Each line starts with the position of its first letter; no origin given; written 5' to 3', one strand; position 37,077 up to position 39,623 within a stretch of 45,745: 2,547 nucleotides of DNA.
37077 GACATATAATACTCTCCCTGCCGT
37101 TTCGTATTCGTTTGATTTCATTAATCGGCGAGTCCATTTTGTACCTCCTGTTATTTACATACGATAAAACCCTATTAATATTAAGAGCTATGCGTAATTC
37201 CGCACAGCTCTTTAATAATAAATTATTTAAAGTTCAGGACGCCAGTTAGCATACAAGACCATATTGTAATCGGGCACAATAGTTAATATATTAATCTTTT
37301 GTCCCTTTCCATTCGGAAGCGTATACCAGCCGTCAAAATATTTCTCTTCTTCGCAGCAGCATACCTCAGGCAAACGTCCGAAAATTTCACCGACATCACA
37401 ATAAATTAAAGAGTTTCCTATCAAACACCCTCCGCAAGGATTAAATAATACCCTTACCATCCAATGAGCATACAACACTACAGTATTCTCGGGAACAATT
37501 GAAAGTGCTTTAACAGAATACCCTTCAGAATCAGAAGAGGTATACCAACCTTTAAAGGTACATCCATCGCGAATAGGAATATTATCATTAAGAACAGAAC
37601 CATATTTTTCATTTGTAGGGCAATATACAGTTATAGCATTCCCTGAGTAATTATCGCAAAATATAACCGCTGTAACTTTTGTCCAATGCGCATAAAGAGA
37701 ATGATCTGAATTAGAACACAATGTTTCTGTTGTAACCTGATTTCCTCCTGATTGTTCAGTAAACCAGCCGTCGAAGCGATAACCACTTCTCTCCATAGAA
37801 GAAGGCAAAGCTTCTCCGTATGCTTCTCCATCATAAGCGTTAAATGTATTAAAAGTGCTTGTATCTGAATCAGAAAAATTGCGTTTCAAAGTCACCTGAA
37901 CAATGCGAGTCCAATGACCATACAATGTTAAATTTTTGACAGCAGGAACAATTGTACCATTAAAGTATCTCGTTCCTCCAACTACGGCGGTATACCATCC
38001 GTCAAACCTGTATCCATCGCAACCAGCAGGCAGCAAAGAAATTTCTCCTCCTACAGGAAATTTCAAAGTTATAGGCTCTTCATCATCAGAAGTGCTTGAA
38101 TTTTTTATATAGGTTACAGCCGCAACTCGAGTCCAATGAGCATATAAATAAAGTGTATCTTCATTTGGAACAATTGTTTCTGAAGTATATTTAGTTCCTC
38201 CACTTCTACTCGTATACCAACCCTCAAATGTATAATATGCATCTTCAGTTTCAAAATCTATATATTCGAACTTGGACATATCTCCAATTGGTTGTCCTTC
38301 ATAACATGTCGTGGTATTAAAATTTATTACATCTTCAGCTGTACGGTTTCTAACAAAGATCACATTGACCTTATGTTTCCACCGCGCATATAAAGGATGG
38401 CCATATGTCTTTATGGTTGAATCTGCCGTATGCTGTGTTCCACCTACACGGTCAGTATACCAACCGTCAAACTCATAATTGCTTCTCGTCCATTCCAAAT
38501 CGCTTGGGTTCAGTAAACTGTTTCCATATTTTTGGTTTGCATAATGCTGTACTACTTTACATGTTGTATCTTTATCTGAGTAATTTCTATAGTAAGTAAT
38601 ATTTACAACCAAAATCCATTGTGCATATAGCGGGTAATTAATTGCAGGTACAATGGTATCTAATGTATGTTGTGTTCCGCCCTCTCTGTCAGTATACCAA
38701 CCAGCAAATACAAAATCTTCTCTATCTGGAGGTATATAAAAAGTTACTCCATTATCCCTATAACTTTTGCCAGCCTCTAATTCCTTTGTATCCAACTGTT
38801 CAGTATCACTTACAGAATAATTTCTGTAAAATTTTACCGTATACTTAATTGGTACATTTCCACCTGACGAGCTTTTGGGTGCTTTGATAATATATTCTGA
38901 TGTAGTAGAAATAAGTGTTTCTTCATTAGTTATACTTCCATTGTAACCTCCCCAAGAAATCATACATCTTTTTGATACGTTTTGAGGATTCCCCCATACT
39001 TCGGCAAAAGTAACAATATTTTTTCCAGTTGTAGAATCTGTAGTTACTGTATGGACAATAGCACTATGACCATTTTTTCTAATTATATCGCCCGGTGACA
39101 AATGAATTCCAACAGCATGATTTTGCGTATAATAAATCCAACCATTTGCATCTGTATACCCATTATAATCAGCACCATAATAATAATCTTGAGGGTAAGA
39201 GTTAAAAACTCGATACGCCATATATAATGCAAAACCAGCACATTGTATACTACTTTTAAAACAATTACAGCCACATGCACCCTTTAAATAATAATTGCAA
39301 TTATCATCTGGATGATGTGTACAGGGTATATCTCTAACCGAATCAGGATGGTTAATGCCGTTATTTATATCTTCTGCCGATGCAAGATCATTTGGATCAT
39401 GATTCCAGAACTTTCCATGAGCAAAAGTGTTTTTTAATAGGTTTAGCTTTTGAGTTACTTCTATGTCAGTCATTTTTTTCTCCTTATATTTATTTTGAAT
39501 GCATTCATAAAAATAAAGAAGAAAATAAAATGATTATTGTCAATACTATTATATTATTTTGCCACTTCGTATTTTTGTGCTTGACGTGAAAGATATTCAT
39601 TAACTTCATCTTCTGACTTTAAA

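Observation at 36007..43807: A+T-rich, single-strand five-gene accessory island of unassignable function between typA and an amino-acid ABC operon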

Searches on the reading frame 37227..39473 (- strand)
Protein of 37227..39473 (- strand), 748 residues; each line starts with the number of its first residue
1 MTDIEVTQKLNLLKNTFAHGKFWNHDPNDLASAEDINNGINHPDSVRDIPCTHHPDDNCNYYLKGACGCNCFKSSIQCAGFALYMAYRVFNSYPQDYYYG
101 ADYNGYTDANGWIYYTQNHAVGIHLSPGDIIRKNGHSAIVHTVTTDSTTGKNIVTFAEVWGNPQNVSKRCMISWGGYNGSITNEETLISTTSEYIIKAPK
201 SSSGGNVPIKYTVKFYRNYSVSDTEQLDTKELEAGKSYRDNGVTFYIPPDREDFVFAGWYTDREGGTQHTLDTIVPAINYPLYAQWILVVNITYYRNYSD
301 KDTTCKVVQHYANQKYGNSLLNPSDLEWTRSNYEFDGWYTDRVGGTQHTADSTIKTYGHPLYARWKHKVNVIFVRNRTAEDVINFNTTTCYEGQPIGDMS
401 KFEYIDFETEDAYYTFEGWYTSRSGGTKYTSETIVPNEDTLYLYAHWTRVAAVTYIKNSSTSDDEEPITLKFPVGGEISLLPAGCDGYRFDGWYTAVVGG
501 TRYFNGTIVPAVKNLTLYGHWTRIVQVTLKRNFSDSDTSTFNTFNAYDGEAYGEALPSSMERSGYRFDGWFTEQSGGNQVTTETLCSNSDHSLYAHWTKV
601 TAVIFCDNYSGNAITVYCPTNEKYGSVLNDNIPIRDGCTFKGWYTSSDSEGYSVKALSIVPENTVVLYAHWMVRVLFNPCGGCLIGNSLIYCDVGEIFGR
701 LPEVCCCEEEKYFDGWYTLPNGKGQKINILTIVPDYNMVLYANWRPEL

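Call 3: search_protein_families(library=pfam, proteins=[window:37227-39473:-], max_evalue=0.1)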
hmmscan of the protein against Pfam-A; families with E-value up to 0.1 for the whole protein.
window:37227-39473:- (748 aa): 3 families
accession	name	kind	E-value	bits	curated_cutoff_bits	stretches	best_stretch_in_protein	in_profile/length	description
PF09479.16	Flg_new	-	6.3e-52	174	27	7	541-596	12-65/65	Listeria-Bacteroides repeat domain (List_Bact_rpt)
PF18998.6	Flg_new_2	-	8.7e-06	26.1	23.6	0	562-600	32-72/73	Divergent InlB B-repeat domain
PF11615.13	Caf4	-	0.083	13.4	21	0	294-316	10-32/60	CCR4-associated factor 4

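Call 4: search_protein_families(library=ncbifam, proteins=[window:37227-39473:-], max_evalue=0.1)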
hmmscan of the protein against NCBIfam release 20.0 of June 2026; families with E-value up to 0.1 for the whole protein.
window:37227-39473:- (748 aa): 4 families
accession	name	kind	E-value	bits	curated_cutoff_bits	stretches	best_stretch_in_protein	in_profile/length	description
TIGR02543.1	List_Bact_rpt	repeat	6.7e-38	128.8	20.95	6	562-601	3-44/44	TIGR02543 family repeat protein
NF033188.1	internalin_H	exception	9.1e-21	74.1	1050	3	413-524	376-483/548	InlH/InlC2 family class 1 internalin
NF033189.1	internalin_A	exception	7.7e-19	67.5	1600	2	414-601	529-706/799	class 1 internalin InlA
NF052328.1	NeuramTDE0471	equivalog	9.4e-13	47.7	900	3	559-609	78-128/538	neuraminidase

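Call 5: search_protein_families(library=phrogs, proteins=[window:37227-39473:-], max_evalue=0.1)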
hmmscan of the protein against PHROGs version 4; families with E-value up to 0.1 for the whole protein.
window:37227-39473:- (748 aa): 1 family
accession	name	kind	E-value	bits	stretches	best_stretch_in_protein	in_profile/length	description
phrog_10637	-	unknown function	6.8e-05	23.8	0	590-602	12-24/37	-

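Call 6: search_protein_families(library=padloc, proteins=[window:37227-39473:-], max_evalue=0.1)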
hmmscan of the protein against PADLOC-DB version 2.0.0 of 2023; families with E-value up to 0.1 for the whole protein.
window:37227-39473:- (748 aa): 0 families

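Call 9: search_solved_structures(query=window:37227-39473:-, max_evalue=1)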
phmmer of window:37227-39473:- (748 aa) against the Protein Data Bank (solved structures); distinct sequences matched with E-value up to 1: 5.
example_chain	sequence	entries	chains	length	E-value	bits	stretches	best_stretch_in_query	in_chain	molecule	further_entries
2y5p_A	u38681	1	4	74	0.0023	19.5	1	243-284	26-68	INTERNALIN B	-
9qr5_A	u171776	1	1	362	0.0067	18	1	182-284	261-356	Internalin B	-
7nms_A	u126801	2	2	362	0.013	17.1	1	218-284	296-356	Internalin B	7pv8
2y5q_A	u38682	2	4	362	0.02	16.4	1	232-284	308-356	INTERNALIN B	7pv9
9qr4_A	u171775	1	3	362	0.029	15.9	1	243-284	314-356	Internalin B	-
